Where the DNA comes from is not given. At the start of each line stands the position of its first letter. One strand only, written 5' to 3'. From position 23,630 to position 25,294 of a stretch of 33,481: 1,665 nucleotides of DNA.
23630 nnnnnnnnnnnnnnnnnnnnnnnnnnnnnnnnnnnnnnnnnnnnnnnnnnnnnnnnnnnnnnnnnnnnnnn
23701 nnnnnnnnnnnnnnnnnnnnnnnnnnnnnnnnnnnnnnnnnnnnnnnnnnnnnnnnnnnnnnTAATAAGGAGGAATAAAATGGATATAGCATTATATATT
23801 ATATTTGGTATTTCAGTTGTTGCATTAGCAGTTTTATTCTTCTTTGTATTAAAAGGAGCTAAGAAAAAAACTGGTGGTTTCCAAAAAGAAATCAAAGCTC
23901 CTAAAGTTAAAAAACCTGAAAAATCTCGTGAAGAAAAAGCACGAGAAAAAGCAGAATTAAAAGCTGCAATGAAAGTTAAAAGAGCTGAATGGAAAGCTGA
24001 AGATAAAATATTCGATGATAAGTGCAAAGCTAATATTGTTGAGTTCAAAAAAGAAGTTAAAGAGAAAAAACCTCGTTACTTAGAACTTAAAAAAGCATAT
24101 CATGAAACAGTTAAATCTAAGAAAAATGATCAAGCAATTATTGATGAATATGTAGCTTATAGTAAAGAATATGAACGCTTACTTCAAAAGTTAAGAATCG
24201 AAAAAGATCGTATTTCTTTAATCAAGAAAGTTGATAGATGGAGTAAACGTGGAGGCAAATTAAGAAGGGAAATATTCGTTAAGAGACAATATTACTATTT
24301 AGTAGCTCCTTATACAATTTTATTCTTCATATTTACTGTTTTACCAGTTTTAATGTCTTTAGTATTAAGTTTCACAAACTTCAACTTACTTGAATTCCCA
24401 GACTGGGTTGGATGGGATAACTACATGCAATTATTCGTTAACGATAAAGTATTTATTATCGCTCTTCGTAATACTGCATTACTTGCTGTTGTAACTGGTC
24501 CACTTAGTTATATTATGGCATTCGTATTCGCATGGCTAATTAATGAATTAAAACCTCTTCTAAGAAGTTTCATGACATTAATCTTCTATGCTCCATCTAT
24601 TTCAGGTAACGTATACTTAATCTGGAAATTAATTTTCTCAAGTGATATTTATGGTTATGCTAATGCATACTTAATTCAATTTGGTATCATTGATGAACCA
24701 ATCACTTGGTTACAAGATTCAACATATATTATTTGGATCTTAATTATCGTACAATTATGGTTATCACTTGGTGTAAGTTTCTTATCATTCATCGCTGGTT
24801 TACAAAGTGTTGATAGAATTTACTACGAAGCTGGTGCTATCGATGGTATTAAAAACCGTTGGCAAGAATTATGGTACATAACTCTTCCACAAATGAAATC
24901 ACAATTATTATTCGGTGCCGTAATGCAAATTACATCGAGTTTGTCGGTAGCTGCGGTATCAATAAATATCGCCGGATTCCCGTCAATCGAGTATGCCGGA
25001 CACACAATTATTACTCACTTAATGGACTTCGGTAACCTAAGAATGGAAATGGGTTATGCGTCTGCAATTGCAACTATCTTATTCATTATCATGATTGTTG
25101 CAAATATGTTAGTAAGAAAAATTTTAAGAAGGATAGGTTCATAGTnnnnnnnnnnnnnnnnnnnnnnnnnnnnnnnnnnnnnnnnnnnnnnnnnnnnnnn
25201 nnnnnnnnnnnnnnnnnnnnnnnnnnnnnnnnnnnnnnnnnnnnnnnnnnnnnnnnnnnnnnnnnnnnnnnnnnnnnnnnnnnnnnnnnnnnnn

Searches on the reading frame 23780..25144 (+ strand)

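Call 4: search_protein_families(library=pfam, proteins=[window:23780-25144:+], max_evalue=0.01)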
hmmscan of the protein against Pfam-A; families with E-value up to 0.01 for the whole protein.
window:23780-25144:+ (454 aa): 1 family
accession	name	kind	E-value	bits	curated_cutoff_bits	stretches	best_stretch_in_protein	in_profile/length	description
PF00528.27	BPD_transp_1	-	7.7e-12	45.7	26.4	1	243-452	5-182/184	Binding-protein-dependent transport system inner membrane component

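Call 69: search_protein_families(library=ncbifam, proteins=[window:23780-25141:+], max_evalue=1)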
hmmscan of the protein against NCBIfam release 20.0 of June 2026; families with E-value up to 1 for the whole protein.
window:23780-25141:+ (454 aa): 9 families
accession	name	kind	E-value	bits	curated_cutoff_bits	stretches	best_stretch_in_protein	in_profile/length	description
NF007044.0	PRK09497.1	equivalog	3.2e-11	43.2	348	1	182-446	19-275/285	spermidine/putrescine ABC transporter permease PotB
NF040931.1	ABC_arch_GlcT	equivalog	1.2e-10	41.5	360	1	179-440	5-262/278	glucose ABC transporter permease GlcT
NF007852.0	PRK10561.1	equivalog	4.1e-10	40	335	1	165-443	7-282/295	sn-glycerol-3-phosphate ABC transporter permease UgpA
NF008208.0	PRK10971.1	equivalog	4.8e-06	26.2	415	1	209-451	41-269/277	sulfate/thiosulfate ABC transporter permease CysT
NF008232.0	PRK10999.1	equivalog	0.00013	20.9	392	1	209-439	264-505/520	maltose ABC transporter permease MalF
TIGR02140.1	permease_CysW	equivalog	0.0017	17.9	329.1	1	210-448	31-254/261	sulfate ABC transporter permease subunit CysW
NF007963.0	PRK10683.1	equivalog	0.0034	16.8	489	1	210-447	81-307/317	putrescine ABC transporter permease PotH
TIGR02857.1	CydD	equivalog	0.13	11.1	435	1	329-397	181-249/529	thiol reductant ABC exporter subunit CydD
NF033627.3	intimin_all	equivalog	0.16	9.7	1400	1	71-137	645-708/939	intimin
